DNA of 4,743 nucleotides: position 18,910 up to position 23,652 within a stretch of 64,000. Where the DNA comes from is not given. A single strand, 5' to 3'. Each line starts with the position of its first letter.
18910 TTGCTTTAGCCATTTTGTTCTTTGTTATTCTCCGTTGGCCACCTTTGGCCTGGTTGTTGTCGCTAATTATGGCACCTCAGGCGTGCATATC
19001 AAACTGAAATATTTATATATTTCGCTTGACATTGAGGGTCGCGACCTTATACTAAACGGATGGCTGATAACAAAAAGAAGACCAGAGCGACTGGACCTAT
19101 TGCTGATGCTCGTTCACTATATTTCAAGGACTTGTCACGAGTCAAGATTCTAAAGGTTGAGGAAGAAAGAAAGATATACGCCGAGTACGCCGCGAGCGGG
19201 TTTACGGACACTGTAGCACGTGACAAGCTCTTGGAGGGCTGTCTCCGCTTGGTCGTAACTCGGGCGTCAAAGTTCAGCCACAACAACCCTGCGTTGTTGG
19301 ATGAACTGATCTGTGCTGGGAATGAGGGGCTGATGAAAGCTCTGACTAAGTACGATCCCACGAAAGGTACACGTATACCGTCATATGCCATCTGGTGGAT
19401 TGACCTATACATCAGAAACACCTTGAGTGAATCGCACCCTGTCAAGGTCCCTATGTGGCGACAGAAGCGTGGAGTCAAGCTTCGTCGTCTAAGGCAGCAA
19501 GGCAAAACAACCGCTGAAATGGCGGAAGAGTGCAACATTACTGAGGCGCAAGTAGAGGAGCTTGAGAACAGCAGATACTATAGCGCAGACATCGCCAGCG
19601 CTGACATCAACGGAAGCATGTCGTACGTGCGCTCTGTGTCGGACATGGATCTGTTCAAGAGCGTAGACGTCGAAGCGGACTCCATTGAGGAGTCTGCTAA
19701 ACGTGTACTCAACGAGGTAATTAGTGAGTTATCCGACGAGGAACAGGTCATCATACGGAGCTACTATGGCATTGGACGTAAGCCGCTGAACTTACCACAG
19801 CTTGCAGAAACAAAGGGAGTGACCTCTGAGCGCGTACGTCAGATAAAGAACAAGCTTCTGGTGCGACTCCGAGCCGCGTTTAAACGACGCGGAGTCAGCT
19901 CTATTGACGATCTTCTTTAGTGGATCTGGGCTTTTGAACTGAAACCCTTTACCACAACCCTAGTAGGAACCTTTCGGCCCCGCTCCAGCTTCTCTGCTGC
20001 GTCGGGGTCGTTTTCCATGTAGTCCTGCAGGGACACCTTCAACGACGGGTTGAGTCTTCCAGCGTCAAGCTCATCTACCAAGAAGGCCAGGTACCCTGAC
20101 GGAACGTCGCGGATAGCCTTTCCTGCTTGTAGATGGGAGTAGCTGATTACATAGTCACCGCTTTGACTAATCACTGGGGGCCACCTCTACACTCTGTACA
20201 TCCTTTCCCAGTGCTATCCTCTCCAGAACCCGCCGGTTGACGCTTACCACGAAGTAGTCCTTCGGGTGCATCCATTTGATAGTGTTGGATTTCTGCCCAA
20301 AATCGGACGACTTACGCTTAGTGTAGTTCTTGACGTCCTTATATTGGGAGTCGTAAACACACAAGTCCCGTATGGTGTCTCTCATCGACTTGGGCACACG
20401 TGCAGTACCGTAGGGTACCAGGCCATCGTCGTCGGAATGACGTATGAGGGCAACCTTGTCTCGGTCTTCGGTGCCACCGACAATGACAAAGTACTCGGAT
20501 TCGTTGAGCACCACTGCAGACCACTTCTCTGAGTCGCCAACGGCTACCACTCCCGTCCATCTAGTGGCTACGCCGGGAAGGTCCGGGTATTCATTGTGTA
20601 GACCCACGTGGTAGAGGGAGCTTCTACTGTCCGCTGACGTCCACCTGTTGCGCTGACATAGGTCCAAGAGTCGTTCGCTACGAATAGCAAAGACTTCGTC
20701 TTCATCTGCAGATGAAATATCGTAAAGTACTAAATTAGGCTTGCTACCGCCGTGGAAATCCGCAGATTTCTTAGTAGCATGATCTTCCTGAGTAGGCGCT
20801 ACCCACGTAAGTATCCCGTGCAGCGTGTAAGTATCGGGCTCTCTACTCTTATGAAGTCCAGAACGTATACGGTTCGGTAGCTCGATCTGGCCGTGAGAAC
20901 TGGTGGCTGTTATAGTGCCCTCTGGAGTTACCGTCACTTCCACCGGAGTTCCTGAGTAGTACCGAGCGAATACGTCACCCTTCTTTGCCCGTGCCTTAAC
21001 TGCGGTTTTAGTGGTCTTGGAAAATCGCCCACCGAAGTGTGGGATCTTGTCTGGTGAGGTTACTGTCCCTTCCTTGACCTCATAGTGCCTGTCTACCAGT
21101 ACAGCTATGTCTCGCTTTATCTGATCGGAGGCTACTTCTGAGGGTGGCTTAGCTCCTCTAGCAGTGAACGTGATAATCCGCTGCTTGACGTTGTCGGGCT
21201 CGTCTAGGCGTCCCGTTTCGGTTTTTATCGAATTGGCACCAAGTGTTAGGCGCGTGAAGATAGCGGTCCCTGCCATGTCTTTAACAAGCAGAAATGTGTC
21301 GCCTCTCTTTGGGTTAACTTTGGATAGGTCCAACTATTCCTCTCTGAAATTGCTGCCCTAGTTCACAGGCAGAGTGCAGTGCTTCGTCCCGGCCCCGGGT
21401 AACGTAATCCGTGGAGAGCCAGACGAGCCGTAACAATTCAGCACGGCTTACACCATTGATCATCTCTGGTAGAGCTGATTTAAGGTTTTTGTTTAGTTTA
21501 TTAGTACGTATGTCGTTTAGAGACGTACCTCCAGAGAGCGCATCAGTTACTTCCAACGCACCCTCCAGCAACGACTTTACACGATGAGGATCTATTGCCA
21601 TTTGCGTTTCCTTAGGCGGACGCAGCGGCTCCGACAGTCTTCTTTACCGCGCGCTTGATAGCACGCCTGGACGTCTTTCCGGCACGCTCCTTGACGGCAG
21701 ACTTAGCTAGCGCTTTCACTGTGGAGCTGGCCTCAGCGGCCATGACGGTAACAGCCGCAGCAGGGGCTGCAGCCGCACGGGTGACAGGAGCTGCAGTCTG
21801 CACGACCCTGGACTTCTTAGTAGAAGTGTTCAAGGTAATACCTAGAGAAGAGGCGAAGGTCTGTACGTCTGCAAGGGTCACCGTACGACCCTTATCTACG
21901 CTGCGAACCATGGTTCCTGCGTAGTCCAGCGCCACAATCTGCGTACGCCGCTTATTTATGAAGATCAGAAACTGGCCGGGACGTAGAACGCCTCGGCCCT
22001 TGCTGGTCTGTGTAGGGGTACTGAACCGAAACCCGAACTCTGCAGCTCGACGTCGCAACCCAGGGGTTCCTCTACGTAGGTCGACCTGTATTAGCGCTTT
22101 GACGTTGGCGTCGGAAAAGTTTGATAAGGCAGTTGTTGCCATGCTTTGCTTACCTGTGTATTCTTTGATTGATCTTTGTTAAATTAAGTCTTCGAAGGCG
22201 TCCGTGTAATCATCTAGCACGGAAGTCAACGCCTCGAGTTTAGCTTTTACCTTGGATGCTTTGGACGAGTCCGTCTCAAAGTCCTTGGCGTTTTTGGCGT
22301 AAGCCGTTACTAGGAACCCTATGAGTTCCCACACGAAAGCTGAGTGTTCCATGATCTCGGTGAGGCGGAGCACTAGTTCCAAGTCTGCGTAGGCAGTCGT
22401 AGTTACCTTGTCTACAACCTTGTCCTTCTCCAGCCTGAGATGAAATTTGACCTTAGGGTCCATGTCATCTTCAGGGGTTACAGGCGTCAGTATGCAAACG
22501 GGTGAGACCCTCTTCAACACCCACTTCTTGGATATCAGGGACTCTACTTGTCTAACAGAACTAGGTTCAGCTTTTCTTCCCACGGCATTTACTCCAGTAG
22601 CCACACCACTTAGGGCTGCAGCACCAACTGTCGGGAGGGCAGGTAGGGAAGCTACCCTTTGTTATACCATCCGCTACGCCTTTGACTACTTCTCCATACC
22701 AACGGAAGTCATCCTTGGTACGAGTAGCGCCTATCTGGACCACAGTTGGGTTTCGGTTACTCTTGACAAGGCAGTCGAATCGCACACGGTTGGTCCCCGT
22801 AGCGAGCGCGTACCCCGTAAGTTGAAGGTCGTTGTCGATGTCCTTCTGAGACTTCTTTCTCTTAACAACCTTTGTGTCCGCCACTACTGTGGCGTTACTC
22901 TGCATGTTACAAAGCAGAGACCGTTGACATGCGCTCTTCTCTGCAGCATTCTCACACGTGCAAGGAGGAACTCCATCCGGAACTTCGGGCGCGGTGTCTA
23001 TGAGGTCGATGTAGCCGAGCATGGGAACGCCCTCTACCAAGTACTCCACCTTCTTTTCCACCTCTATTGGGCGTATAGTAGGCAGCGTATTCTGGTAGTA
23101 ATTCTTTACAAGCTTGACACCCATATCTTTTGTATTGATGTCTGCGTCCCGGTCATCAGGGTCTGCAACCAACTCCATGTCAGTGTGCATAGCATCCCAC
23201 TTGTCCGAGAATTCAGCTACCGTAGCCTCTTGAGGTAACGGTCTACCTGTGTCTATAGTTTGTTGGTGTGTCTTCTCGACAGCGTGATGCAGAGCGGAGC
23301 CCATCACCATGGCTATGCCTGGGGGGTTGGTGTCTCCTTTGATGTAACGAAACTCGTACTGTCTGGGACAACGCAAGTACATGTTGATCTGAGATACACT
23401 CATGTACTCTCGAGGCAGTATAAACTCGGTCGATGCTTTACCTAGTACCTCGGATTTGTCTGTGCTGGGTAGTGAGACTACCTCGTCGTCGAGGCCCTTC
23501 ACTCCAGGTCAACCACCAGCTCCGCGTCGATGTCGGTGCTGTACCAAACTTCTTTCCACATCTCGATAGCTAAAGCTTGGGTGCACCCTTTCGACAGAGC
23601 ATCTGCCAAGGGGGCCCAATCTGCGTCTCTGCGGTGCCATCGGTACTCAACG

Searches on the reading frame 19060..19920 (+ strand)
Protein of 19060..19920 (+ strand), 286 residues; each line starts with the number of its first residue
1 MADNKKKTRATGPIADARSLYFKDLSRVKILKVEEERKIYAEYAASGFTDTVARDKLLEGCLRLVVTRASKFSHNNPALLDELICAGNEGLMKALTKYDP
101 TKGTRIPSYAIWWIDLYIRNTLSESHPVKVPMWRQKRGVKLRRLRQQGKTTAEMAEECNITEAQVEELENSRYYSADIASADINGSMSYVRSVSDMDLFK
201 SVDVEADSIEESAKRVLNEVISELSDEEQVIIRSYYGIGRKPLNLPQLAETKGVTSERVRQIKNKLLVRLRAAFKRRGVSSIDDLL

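Call 9: search_protein_families(library=pfam, proteins=[window:19060-19920:+], max_evalue=0.01)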
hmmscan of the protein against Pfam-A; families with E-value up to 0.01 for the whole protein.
window:19060-19920:+ (286 aa): 4 families
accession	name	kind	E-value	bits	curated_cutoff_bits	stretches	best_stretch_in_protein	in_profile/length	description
PF04545.22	Sigma70_r4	-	2.7e-09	36.8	24.1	1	221-272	2-50/50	Sigma-70, region 4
PF04542.20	Sigma70_r2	-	2.2e-08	34.2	24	1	59-121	3-64/71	Sigma-70 region 2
PF13560.12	HTH_31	-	0.0016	19.2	27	1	138-173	3-39/64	Helix-turn-helix domain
PF01381.28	HTH_3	-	0.0064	16.9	23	0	141-171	1-32/55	Helix-turn-helix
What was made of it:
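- Checked: The ORF 19060-19920 matches Pfam Sigma70_r2 and r4 above their cut-offs (call 9).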

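Call 48: search_protein_families(library=ncbifam, proteins=[window:19060-19920:+], max_evalue=0.001)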
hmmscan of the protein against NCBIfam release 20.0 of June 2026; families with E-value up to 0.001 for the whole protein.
window:19060-19920:+ (286 aa): 42 families (the best 25 are shown)
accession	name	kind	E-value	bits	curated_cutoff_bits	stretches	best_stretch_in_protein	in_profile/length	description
TIGR02394.1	rpoS_proteo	equivalog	2.5e-34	119.1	378.7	1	6-280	3-280/285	RNA polymerase sigma factor RpoS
NF004207.0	PRK05657.1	equivalog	9.9e-34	117.1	394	1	5-281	45-324/329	RNA polymerase sigma factor RpoS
TIGR02392.1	rpoH_proteo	equivalog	4.6e-30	105.2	323.1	1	20-274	5-268/270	RNA polymerase sigma factor RpoH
NF005143.0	PRK06596.1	subfamily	5.2e-30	104.9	241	1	19-275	17-282/285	RNA polymerase factor sigma-32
TIGR02393.1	RpoD_Cterm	equivalog_domain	2.1e-28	99.5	354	1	53-279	1-233/238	RNA polymerase sigma factor RpoD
TIGR02997.1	Sig70-cyanoRpoD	subfamily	2.7e-28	99.1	384.5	1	51-271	73-298/298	RNA polymerase sigma factor, RpoD/SigA family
NF004565.0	PRK05901.2-3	equivalog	9.6e-28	97.2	484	1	29-277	230-493/501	RNA polymerase sigma factor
NF005920.0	PRK07921.1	subfamily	3.2e-27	95.4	464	1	51-273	89-317/328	RNA polymerase sigma factor SigB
NF041931.2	MzaA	equivalog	5.6e-27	94.9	800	1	33-273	456-704/726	MZA anti-phage system associated sigma-70 family RNA polymerase sigma factor MzaA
NF005642.0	PRK07405.1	subfamily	1.1e-24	87.3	524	1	51-272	81-307/318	RNA polymerase sigma factor SigD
NF006666.0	PRK09210.1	equivalog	1.8e-24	86.8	572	1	13-273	96-359/370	RNA polymerase sigma factor RpoD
TIGR02937.1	sigma70-ECF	superfamily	2.4e-24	85.8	42.9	1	53-272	2-163/165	sigma-70 family RNA polymerase sigma factor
NF004563.0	PRK05901.2-1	equivalog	1.2e-23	83.6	1020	1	28-277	219-483/489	RNA polymerase sigma factor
NF005785.0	PRK07598.1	equivalog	1.8e-23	83.1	554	1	52-277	175-405/415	RNA polymerase sigma factor SigC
NF004560.0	PRK05901.1-1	equivalog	5.9e-21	75.1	711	1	53-272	279-504/516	RNA polymerase sigma factor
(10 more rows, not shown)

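Call 49: search_solved_structures(query=window:19060-19920:+, max_evalue=0.01, show_alignments=1)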
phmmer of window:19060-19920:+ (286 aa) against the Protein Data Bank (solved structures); distinct sequences matched with E-value up to 0.01: 79 (the best 60 are shown).
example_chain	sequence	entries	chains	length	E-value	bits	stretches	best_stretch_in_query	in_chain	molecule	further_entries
7f0r_F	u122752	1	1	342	2.2e-24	90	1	15-281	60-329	RNA polymerase sigma factor RpoS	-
7vf9_F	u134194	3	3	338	2.2e-24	90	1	15-281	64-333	RNA polymerase sigma factor RpoS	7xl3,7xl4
7ckq_F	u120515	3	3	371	1.7e-23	87.1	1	14-275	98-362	RNA polymerase sigma factor SigA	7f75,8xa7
5tw1_F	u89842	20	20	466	8.3e-23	84.8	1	53-273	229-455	RNA polymerase sigma factor SigA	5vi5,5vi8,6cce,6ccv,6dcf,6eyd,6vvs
5uh5_F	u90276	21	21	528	1.1e-22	84.4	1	53-273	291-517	RNA polymerase sigma factor SigA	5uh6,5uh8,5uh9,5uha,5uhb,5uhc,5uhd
7kif_F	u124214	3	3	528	1.1e-22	84.4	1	53-273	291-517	RNA polymerase sigma factor SigA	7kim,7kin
6bzo_F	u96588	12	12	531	1.1e-22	84.4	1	53-273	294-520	RNA polymerase sigma factor SigA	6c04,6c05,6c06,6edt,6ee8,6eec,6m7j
9e7v_F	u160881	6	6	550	1.2e-22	84.3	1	53-273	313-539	RNA polymerase sigma factor SigA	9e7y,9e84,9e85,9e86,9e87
8x6f_E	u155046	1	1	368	2.2e-22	83.4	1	14-276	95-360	RNA polymerase sigma factor SigA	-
7l7b_F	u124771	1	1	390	5.5e-22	82.1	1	14-274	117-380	RNA polymerase sigma factor SigA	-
5ipl_F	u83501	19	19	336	1.2e-21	81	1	9-280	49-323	RNA polymerase sigma factor RpoS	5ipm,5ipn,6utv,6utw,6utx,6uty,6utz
6omf_F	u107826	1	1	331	1.2e-21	81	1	9-280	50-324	RNA polymerase sigma factor RpoS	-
6kj6_F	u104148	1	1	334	1.3e-21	80.9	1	9-280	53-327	RNA polymerase sigma factor RpoS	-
8k60_F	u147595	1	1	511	2.2e-21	80.2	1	52-273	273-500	RNA polymerase principal sigma factor HrdB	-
7vpz_F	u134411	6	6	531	2.5e-21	79.9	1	52-273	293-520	RNA polymerase principal sigma factor HrdB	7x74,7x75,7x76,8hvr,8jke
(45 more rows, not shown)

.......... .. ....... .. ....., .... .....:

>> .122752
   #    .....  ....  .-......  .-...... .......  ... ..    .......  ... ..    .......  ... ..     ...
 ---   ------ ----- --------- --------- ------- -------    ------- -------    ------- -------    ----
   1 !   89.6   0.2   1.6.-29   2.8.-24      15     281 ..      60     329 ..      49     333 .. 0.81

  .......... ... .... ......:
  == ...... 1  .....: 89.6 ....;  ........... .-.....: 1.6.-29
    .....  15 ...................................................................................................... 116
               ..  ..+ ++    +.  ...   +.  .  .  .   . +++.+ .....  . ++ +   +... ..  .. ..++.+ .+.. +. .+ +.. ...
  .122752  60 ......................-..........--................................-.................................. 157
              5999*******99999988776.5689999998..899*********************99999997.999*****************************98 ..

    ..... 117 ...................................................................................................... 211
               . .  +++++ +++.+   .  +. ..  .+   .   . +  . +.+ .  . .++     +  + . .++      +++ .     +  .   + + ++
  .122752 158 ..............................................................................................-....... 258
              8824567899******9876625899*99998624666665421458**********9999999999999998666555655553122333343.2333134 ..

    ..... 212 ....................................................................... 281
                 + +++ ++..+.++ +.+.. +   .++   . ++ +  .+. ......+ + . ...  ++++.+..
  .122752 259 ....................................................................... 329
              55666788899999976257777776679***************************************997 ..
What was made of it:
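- Checked: It aligns over aa 15-281 with RpoS, E = 2e-24 (call 49).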

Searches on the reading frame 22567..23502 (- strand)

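Call 12: search_protein_families(library=pfam, proteins=[window:22567-23502:-], max_evalue=0.01)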
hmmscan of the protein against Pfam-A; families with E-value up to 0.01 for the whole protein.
window:22567-23502:- (311 aa): 1 family
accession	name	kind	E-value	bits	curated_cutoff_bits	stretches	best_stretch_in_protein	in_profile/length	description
PF12705.13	PDDEXK_1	-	7.2e-21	75.7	22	2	34-171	2-134/247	PD-(D/E)XK nuclease superfamily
